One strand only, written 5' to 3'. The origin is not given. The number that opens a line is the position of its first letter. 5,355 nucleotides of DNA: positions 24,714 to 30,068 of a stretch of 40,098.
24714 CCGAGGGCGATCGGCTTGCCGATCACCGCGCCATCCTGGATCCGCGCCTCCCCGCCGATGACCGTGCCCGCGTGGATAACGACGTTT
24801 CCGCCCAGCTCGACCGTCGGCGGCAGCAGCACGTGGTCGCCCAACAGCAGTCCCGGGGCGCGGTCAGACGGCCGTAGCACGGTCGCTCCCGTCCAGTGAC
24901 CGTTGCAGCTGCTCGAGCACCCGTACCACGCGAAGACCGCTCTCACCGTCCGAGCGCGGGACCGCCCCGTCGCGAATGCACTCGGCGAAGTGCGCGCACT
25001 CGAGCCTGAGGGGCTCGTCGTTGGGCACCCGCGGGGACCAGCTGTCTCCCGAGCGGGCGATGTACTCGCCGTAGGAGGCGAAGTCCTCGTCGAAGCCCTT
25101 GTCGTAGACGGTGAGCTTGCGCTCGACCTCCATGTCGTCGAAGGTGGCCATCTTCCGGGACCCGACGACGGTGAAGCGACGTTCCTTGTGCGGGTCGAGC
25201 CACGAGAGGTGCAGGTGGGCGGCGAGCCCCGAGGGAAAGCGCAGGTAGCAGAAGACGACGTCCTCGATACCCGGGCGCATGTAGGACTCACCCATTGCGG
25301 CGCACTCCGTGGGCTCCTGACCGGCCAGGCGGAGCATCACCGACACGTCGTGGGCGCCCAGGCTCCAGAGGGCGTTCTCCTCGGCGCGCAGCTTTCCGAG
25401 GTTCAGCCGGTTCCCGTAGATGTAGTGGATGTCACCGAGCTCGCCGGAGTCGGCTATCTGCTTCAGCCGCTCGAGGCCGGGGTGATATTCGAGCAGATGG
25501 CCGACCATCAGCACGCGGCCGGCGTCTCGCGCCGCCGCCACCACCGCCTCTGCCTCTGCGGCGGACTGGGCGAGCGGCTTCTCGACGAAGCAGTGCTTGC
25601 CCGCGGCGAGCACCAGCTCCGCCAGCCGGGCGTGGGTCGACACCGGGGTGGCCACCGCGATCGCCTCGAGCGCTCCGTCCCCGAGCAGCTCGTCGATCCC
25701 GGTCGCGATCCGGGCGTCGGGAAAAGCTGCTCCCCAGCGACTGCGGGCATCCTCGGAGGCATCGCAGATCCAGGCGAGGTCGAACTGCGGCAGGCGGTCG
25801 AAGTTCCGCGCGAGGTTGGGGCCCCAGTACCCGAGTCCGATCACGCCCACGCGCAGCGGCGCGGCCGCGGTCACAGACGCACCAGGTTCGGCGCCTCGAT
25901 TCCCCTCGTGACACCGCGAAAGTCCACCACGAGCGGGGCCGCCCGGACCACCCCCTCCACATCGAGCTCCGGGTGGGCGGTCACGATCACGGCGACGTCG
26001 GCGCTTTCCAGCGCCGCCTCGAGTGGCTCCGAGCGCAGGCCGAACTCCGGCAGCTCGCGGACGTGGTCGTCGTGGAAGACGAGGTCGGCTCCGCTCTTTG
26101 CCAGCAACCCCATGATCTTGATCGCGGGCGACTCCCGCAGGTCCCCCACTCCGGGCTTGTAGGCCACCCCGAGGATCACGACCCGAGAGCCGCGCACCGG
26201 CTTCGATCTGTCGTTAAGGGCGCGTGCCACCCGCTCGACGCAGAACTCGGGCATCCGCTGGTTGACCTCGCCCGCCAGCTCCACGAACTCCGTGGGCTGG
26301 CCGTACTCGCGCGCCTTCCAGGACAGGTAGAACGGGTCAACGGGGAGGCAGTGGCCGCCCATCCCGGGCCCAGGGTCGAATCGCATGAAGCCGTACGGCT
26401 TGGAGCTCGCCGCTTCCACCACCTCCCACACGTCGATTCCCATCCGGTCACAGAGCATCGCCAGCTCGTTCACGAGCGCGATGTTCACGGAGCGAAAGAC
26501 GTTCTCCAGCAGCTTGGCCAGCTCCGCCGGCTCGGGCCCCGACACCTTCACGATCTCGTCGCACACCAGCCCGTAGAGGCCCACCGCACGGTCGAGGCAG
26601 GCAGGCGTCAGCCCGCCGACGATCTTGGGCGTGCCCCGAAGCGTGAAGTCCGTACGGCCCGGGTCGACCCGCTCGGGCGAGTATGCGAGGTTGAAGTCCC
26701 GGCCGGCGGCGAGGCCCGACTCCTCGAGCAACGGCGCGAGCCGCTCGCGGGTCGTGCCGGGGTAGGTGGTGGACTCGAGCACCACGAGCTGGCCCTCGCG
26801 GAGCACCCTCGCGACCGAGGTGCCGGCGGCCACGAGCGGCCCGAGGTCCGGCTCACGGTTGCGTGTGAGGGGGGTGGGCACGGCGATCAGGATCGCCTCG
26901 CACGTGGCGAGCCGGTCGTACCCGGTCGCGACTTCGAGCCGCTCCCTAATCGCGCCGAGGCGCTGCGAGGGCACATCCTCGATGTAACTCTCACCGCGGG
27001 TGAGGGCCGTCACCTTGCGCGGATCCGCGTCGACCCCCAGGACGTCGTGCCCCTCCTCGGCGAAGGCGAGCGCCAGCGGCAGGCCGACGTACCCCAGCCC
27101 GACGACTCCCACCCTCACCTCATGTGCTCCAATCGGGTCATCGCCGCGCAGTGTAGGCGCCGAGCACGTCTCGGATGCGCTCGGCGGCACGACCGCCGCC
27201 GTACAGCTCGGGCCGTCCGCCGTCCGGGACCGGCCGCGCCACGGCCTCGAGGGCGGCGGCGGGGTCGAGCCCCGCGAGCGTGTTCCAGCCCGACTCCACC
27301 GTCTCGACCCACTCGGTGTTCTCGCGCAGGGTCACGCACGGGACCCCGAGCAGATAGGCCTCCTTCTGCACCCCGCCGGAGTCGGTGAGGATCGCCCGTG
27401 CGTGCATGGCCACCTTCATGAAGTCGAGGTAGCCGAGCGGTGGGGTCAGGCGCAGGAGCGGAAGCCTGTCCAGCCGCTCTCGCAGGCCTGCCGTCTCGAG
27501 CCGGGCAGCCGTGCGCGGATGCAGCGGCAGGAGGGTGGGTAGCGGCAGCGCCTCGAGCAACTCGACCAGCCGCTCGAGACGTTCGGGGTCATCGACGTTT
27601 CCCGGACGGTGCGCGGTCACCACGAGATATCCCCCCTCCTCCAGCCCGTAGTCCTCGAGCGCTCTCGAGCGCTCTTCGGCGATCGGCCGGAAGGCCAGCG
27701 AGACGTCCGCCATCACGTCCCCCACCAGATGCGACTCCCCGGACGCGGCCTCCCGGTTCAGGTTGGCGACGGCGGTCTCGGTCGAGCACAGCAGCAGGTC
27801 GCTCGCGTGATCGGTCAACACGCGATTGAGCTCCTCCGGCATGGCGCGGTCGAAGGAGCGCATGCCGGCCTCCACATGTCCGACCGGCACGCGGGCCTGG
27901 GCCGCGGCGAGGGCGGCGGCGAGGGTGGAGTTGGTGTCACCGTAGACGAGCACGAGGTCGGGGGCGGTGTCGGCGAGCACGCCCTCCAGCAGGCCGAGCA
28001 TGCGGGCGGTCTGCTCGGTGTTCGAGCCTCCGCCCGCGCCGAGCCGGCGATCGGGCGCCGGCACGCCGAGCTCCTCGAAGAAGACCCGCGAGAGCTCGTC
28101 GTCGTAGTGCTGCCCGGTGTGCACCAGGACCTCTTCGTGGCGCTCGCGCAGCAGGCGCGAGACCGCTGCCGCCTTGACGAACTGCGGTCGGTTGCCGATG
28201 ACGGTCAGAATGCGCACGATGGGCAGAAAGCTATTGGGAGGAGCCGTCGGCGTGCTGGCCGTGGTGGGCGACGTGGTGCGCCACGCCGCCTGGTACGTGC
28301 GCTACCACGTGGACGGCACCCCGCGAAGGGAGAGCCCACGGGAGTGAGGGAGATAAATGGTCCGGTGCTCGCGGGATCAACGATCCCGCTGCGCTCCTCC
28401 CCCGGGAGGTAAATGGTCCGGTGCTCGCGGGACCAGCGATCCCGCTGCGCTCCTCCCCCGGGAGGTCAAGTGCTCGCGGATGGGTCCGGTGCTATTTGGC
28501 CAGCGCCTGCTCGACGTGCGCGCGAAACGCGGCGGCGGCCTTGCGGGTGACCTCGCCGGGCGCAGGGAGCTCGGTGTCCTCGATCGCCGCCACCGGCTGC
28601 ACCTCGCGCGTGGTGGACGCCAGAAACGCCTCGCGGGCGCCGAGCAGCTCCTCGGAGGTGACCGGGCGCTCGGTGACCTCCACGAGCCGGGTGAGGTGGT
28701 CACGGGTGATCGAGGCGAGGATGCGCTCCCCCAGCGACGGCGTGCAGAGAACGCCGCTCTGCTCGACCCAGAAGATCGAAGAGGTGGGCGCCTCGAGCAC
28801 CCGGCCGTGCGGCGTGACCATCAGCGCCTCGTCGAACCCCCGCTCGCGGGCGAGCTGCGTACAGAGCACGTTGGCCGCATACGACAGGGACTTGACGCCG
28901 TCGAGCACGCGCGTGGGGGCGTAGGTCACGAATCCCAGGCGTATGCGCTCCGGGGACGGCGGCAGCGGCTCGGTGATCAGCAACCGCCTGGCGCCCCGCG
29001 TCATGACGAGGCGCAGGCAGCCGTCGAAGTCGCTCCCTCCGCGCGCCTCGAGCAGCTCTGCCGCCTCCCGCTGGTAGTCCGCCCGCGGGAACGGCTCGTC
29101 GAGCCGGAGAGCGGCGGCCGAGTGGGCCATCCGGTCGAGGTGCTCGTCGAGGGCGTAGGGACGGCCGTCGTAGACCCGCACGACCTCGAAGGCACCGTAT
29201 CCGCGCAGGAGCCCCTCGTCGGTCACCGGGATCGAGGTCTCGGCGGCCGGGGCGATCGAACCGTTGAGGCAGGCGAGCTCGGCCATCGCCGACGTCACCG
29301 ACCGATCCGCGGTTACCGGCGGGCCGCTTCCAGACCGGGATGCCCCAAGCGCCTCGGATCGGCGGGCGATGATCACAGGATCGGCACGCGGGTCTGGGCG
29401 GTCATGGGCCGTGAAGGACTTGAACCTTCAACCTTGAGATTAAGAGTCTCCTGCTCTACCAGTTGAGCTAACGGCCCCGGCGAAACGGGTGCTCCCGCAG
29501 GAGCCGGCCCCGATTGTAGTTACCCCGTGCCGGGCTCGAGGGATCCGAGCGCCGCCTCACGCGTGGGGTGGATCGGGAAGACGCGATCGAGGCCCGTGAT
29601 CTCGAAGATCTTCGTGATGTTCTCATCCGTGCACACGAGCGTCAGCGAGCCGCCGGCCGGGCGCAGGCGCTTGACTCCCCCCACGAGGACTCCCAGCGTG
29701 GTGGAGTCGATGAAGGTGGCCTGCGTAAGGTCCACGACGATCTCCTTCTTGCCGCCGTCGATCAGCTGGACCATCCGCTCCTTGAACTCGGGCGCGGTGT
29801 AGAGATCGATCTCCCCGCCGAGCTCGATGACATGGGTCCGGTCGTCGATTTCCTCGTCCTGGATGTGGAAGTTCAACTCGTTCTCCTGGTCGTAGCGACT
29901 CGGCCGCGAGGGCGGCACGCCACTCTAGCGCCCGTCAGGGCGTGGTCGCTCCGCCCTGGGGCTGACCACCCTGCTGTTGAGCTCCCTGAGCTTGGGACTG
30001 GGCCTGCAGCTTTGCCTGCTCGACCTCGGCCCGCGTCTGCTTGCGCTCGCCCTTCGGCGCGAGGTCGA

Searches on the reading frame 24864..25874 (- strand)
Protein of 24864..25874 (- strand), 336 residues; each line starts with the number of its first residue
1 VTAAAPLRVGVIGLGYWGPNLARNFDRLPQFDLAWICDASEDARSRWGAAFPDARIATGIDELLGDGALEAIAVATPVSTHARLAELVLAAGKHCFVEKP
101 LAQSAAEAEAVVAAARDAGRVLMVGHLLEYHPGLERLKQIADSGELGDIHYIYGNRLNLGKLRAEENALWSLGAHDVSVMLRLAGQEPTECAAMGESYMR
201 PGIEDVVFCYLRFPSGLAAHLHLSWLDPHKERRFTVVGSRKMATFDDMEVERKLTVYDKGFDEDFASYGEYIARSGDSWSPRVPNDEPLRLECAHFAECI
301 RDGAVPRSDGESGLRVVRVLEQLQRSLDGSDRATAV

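Call 17: search_protein_families(library=pfam, proteins=[window:24864-25874:-], max_evalue=0.01)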
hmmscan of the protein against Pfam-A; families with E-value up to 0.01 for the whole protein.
window:24864-25874:- (336 aa): 4 families
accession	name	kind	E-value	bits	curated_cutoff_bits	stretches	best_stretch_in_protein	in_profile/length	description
PF01408.29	GFO_IDH_MocA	-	1.3e-22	81.1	24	1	7-126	1-120/120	Oxidoreductase family, NAD-binding Rossmann fold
PF22725.1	GFO_IDH_MocA_C3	-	1.3e-16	61.2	27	1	136-242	3-122/124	GFO/IDH/MocA C-terminal domain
PF02894.22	GFO_IDH_MocA_C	-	2.7e-10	40.9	22.9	1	143-327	6-210/218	Oxidoreductase family, C-terminal alpha/beta domain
PF03447.22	NAD_binding_3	-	0.0064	17.6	24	0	13-122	1-113/116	Homoserine dehydrogenase, NAD binding domain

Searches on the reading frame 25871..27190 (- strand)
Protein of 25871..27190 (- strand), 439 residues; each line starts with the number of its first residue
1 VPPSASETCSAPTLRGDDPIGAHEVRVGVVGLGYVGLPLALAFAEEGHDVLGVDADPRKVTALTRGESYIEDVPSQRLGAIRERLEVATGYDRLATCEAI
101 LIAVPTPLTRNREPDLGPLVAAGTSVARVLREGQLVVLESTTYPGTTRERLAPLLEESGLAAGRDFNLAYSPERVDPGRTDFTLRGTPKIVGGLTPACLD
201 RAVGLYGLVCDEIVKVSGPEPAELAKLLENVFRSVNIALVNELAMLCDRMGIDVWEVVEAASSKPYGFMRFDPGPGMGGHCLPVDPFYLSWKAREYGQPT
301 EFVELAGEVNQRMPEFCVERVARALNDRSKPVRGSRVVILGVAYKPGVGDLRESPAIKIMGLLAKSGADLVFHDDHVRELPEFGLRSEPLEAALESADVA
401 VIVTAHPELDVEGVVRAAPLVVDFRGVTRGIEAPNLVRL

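Call 17: search_protein_families(library=pfam, proteins=[window:25871-27190:-], max_evalue=0.01)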
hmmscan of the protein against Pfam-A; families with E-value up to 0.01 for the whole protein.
window:25871-27190:- (439 aa): 10 families
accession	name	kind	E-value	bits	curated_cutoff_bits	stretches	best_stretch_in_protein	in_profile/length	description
PF03721.20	UDPG_MGDP_dh_N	-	9.1e-41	139.9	27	1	26-200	2-181/187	UDP-glucose/GDP-mannose dehydrogenase family, NAD binding domain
PF00984.24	UDPG_MGDP_dh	-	9.5e-33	112.6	25.4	1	222-311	3-93/94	UDP-glucose/GDP-mannose dehydrogenase family, central domain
PF03720.21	UDPG_MGDP_dh_C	-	3e-19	69.8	30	1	339-428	2-101/103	UDP-glucose/GDP-mannose dehydrogenase family, UDP binding domain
PF03446.21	NAD_binding_2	-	4.3e-07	30.5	21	1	26-157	1-109/161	NAD binding domain of 6-phosphogluconate dehydrogenase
PF02558.23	ApbA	-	0.00035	20.7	22.2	1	27-127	1-97/150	Ketopantoate reductase PanE/ApbA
PF02737.24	3HCDH_N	-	0.0011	19.3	22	1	27-101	2-83/180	3-hydroxyacyl-CoA dehydrogenase, NAD binding domain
PF02254.24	TrkA_N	-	0.0024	18.6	23.8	0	29-64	3-38/116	TrkA-N domain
PF02826.25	2-Hacid_dh_C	-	0.0033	17.3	25.1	0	23-61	35-73/178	D-isomer specific 2-hydroxyacid dehydrogenase, NAD binding domain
PF10727.15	Rossmann-like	-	0.007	16.6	23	0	23-143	13-111/131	Rossmann-like domain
PF03807.23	F420_oxidored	-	0.0087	17.1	21.6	0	26-65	1-42/94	NADP oxidoreductase coenzyme F420-dependent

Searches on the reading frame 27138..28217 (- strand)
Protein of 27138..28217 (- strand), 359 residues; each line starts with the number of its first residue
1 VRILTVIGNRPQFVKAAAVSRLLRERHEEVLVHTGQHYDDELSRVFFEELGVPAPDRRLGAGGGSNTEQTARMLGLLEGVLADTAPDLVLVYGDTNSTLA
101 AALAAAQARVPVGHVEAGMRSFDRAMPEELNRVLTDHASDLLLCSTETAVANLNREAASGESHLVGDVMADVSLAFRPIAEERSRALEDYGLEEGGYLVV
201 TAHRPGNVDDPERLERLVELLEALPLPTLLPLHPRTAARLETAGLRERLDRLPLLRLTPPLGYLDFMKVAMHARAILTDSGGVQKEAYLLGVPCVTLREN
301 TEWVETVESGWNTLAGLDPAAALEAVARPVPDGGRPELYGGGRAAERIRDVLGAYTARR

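Call 17: search_protein_families(library=pfam, proteins=[window:27138-28217:-], max_evalue=0.01)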
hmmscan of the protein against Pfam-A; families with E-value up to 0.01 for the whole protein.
window:27138-28217:- (359 aa): 1 family
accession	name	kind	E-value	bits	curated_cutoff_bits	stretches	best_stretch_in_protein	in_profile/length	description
PF02350.25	Epimerase_2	-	8.2e-96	321.3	30.6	1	26-352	8-346/347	UDP-N-acetylglucosamine 2-epimerase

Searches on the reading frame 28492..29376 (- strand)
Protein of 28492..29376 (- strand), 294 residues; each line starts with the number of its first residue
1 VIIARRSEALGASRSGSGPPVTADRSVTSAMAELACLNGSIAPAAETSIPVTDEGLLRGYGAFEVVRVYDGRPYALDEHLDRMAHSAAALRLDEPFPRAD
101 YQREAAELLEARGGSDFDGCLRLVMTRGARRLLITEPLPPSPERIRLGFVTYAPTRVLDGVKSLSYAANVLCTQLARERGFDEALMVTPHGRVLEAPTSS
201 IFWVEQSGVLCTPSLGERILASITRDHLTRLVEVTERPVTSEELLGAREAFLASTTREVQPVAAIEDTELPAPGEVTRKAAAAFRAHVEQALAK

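Call 17: search_protein_families(library=pfam, proteins=[window:28492-29376:-], max_evalue=0.01)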
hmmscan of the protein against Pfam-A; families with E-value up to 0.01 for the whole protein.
window:28492-29376:- (294 aa): 1 family
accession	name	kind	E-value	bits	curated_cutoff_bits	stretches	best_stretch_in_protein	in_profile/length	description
PF01063.24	Aminotran_4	-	5.3e-48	164.2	28.5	1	61-265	1-223/223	Amino-transferase class IV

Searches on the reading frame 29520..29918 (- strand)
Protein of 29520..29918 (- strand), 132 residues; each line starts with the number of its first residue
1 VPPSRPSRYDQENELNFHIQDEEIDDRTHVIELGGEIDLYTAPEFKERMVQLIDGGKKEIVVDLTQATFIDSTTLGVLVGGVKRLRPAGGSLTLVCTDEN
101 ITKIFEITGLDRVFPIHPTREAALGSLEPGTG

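Call 17: search_protein_families(library=pfam, proteins=[window:29520-29918:-], max_evalue=0.01)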
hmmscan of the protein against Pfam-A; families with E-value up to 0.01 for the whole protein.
window:29520-29918:- (132 aa): 2 families
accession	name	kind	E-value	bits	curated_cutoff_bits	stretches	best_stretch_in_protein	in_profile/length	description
PF01740.26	STAS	-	1.6e-22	79.7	22.6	1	23-123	5-106/106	STAS domain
PF13466.11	STAS_2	-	2e-13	50.7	29.2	1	31-111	1-80/80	STAS domain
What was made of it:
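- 29520..29918 (-): RsbV/SpoIIAA-type STAS protein with a phosphorylatable Ser (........). It is a candidate partner and is not adjacent to the RsbW-like gene. PF01740 at E 1.6e-22 (call 17).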

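Call 73: search_solved_structures(query=window:29520-29918:-, max_evalue=0.001, show_alignments=2)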
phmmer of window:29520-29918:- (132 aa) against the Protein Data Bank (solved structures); distinct sequences matched with E-value up to 0.001: 12.
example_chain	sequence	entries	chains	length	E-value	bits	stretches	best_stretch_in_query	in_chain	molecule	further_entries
6m36_B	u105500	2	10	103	7.8e-15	58.2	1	24-116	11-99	Anti-sigma-B factor antagonist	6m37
1th8_B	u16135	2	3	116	2.8e-14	56.5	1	21-127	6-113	Anti-sigma F factor antagonist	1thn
1tid_B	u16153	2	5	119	6.9e-14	55.2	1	21-126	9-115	Anti-sigma F factor antagonist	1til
1sbo_A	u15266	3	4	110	4.5e-13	52.5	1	22-122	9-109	Putative anti-sigma factor antagonist TM1442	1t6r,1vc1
1auz_A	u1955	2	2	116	1.5e-11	47.6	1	25-126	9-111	SPOIIAA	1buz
4qtp_A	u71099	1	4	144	3.3e-10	43.3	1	25-130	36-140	Anti-sigma factor antagonist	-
2ka5_A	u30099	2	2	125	8.1e-09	38.8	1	18-124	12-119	Putative anti-sigma factor antagonist TM_1081 | Putative anti-sigma factor antagonist TM1081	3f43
1h4y_A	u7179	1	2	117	1.1e-06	31.9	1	21-123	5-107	ANTI-SIGMA F FACTOR ANTAGONIST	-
1h4x_A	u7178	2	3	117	2e-06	31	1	21-123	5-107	ANTI-SIGMA F FACTOR ANTAGONIST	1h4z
8ih8_A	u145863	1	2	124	6.4e-06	29.4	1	29-127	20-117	Anti-sigma-F factor antagonist RsfB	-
4hyl_A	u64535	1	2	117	0.0001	25.5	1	28-124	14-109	Stage II sporulation protein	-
3t6o_A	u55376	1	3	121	0.00057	23.1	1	57-125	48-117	Sulfate transporter/antisigma-factor antagonist STAS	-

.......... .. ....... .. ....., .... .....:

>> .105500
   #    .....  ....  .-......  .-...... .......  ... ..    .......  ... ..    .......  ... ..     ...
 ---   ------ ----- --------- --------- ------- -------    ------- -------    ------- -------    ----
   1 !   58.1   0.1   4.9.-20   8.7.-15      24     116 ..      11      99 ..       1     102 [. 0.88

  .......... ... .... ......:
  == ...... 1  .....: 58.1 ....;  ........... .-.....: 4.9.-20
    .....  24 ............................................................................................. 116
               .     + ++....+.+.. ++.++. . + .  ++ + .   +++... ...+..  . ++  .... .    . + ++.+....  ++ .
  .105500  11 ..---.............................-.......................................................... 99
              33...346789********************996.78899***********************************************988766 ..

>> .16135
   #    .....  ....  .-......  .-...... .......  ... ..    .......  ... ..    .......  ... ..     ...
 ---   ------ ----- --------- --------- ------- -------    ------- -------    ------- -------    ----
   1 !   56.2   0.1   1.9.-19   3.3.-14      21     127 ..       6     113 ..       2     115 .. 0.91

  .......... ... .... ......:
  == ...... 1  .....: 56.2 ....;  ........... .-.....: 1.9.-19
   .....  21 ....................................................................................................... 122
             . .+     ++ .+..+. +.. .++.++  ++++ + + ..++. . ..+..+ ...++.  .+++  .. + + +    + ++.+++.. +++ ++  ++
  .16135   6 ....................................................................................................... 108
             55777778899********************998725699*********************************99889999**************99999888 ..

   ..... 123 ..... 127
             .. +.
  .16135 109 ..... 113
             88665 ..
